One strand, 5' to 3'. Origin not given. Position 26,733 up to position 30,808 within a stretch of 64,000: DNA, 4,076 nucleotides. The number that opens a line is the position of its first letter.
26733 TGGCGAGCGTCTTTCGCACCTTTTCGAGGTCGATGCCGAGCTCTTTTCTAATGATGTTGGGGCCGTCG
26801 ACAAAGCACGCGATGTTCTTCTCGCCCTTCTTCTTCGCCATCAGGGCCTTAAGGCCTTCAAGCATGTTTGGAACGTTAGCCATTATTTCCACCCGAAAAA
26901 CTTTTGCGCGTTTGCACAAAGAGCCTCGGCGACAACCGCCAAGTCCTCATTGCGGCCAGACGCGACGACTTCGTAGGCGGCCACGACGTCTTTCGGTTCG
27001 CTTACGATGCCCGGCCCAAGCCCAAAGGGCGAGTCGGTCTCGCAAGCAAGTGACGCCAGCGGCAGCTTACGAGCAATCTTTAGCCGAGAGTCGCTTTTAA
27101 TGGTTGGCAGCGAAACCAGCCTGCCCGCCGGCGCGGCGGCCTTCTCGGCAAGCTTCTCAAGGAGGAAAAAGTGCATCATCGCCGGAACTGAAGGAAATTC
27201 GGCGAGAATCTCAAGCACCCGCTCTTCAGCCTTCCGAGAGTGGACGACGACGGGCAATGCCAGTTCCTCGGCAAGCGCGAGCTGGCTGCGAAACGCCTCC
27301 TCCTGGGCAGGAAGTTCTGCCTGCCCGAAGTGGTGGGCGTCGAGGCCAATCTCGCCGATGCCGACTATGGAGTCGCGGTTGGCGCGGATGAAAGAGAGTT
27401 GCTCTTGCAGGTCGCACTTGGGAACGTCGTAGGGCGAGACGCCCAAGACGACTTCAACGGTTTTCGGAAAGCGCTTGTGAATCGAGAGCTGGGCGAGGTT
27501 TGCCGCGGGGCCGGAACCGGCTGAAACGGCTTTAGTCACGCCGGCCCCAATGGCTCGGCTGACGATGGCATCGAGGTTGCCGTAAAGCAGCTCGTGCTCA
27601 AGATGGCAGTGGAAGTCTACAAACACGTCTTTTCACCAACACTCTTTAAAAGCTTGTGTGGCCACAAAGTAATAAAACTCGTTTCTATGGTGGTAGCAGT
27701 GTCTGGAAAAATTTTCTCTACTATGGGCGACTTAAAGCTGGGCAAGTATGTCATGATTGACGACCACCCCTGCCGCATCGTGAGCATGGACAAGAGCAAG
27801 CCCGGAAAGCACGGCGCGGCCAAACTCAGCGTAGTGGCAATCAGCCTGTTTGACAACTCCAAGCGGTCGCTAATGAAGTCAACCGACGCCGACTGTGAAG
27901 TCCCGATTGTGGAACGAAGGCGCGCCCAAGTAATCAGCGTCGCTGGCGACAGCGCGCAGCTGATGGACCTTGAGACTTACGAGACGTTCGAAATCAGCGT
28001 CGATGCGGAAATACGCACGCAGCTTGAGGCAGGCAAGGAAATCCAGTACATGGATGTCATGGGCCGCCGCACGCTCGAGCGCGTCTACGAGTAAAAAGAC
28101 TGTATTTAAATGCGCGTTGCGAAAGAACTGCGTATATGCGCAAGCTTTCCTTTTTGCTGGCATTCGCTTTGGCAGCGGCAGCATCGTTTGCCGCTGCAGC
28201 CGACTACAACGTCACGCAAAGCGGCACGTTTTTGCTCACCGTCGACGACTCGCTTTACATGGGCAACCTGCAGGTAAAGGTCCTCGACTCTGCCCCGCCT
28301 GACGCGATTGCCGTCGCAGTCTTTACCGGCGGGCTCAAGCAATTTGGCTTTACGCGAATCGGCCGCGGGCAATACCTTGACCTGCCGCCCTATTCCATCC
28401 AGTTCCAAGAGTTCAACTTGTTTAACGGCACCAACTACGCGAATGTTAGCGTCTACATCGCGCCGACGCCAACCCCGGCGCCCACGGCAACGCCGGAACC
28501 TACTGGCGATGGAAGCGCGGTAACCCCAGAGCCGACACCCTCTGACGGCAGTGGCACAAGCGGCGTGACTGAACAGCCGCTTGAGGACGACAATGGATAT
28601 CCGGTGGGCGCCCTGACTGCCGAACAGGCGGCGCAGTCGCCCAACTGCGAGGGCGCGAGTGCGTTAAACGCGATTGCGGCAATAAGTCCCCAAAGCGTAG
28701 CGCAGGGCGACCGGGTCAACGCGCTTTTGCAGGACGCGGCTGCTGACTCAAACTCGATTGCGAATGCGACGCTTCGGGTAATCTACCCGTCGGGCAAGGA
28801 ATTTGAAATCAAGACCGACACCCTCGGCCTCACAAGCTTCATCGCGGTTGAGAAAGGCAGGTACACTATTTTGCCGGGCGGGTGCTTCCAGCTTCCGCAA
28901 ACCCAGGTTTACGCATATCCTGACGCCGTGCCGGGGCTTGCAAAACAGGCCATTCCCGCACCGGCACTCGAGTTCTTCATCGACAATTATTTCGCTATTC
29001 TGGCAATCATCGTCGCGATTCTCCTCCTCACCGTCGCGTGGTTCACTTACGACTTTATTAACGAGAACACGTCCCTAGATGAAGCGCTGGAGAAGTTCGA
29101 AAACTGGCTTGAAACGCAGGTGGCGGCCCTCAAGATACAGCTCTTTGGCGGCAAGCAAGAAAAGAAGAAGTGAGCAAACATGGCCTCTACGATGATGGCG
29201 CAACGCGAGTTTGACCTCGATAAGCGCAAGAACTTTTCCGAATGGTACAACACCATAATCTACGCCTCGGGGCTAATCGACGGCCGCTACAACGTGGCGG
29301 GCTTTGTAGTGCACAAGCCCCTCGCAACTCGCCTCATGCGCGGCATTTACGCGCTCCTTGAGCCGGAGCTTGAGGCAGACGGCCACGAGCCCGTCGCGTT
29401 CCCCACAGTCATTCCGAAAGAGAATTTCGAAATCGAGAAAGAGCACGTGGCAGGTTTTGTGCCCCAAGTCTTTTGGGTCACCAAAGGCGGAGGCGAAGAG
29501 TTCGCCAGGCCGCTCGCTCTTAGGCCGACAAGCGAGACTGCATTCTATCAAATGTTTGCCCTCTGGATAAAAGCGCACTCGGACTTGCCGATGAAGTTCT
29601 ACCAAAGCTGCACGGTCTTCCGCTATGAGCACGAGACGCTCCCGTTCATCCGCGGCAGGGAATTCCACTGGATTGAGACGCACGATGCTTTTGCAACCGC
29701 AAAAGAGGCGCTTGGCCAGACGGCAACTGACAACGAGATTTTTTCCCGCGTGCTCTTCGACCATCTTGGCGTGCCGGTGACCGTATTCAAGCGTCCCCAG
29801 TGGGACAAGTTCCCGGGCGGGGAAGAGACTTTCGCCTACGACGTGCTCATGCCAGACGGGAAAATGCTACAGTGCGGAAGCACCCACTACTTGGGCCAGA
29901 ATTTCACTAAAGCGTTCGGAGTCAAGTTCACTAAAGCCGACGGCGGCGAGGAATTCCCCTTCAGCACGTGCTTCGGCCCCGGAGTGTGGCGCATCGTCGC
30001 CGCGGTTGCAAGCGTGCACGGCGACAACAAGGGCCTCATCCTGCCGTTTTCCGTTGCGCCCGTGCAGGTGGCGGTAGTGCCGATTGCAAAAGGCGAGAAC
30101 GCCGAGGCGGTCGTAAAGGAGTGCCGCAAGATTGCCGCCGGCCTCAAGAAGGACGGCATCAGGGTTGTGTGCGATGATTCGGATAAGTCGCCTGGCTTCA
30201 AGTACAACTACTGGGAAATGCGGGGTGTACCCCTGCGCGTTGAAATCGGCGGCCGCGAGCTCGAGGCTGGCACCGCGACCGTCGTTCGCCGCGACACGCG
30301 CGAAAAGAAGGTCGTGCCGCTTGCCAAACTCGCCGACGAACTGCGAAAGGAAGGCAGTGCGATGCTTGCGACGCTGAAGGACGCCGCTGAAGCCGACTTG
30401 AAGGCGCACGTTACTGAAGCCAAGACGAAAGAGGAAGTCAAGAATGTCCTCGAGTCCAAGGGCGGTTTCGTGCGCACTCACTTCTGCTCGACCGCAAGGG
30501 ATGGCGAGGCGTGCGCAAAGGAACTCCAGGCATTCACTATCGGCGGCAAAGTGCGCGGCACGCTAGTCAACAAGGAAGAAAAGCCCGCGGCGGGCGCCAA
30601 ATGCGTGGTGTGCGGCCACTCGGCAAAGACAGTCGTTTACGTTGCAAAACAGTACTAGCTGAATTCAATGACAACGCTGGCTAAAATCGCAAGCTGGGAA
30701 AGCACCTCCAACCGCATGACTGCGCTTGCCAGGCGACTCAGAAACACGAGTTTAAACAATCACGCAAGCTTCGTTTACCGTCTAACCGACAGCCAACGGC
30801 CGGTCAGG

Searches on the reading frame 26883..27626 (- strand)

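Call 92: search_protein_families(library=pfam, proteins=[window:26883-27626:-], max_evalue=0.001)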
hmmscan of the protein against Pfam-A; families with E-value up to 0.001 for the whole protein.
window:26883-27626:- (247 aa): 1 family
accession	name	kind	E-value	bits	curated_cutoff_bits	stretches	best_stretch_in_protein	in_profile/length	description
PF01026.27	TatD_DNase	-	5.7e-46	157.4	27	1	3-245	1-253/253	TatD related DNase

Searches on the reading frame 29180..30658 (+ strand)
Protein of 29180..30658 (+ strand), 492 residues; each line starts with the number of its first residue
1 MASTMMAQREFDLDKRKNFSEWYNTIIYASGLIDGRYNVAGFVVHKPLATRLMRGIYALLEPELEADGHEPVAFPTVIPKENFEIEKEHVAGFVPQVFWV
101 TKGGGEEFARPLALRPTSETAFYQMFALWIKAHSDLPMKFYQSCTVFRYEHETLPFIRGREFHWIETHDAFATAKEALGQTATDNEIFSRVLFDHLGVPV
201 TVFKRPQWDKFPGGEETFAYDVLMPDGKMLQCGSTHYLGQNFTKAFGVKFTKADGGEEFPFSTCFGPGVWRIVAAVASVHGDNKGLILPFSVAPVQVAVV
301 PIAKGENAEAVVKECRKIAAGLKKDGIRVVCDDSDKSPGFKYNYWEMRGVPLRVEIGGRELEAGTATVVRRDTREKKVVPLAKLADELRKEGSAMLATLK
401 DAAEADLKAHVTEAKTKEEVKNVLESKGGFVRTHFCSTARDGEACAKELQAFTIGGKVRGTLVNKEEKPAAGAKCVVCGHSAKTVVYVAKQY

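Call 9: search_protein_families(library=pfam, proteins=[window:29180-30658:+], max_evalue=0.01)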
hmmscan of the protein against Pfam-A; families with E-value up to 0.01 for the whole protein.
window:29180-30658:+ (492 aa): 3 families
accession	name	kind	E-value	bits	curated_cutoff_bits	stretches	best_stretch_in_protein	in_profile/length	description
PF00587.30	tRNA-synt_2b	-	3.6e-26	92.7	29.3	1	109-279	8-178/179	tRNA synthetase class II core domain (G, H, P, S and T)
PF03129.25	HGTP_anticodon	-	1.6e-25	89.5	21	1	296-390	1-93/94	Anticodon binding domain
PF09180.16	ProRS-C_1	-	6.7e-12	45.8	31.5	1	418-492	2-71/71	Prolyl-tRNA synthetase, C-terminal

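Call 12: find_related_loci(query=window:29180-30658:+, collection=genome_contigs, flank=10000)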
Query window:29180-30658:+ (492 aa) in genome_contigs; peptide patterns used: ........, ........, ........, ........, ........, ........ (x = any residue, [..] = any of these).
520 stretches matched a pattern; 201 encode a relative of the query (tblastn E <= 1e-3); the best 80 are kept; 80 distinct loci.
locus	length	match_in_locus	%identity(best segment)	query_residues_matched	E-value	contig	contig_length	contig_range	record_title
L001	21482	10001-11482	65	1-492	0e+0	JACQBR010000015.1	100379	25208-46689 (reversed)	MAG: Candidatus Micrarchaeota archaeon isolate NC_groundwater_947_Pr1_S-0.2um_57_30 Montesol18-Sp2_coassembly_scaffold_4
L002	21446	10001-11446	56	6-492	0e+0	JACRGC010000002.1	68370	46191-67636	MAG: Candidatus Micrarchaeota archaeon isolate NC_groundwater_1741_Pr3_B-0.1um_42_19 SR-2_scaffold_141_277239, whole gen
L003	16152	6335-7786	56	3-492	0e+0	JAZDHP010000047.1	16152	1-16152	MAG: Candidatus Micrarchaeota archaeon isolate MEGAHIT-group-0.340 k141_9275873, whole genome shotgun sequence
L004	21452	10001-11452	54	3-492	0e+0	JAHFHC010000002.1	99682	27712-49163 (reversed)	MAG: Candidatus Micrarchaeota archaeon isolate nzgw33 NODE_79_length_99683_cov_3.915058, whole genome shotgun sequence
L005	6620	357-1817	49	13-492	4e-165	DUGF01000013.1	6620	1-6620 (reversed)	MAG TPA_asm: Candidatus Micrarchaeota archaeon isolate UBA10214 contig_34682, whole genome shotgun sequence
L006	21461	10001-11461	50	13-492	5e-164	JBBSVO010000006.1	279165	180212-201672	MAG: Candidatus Micrarchaeota archaeon isolate H52-bin163_1 H52_bin163_1_000000000006, whole genome shotgun sequence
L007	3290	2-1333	54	43-492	4e-172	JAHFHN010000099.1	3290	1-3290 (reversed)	MAG: Candidatus Micrarchaeota archaeon isolate nzgw34 NODE_68526_length_3291_cov_2.967823, whole genome shotgun sequence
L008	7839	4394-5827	49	3-492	8e-164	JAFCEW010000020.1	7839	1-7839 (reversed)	MAG: Candidatus Aenigmatarchaeota archaeon isolate Meg22_1214_Bin_346 Meg22_1214_Bin_346_scaffold_37148, whole genome sh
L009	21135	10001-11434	49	3-492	1e-159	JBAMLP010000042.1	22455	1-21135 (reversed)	MAG: Candidatus Micrarchaeales archaeon isolate MAG8 ExploCarb_3808S_S2_598_length_22455_cov_3, whole genome shotgun seq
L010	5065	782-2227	52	10-492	3e-162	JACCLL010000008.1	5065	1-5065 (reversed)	MAG: Candidatus Micrarchaeota archaeon isolate Sv246 k141_6007740, whole genome shotgun sequence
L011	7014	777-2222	51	10-492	5e-159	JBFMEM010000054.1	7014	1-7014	MAG: Candidatus Micrarchaeota archaeon isolate MAG245 MAG245_54, whole genome shotgun sequence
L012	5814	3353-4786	48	3-492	2e-159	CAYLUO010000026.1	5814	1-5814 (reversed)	MAG TPA_asm: uncultured archaeon isolate binchicken_co34_224 genome assembly, contig: NODE_24965_length_5814_cov_4.06650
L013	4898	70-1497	48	15-492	4e-160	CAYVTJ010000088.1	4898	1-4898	MAG TPA_asm: Candidatus Micrarchaeota archaeon isolate binchicken_co15_137 genome assembly, contig: NODE_17359_length_48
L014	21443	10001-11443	50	11-492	5e-157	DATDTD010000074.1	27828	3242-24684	MAG TPA_asm: archaeon isolate SMAG_U8022 k141_563016, whole genome shotgun sequence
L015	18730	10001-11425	49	16-492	1e-156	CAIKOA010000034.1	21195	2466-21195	uncultured Candidatus Micrarchaeota archaeon isolate AlinenSediments_bin-4478 genome assembly, contig: bin-4478:34/35, w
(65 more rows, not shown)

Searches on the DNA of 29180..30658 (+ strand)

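Call 17: search_rna_families(source=L001, start=11400, end=17300, threshold=evalue, max_evalue=1)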
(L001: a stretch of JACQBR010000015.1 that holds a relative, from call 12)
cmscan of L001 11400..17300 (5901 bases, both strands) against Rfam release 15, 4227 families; matches with E-value up to 1: 0.
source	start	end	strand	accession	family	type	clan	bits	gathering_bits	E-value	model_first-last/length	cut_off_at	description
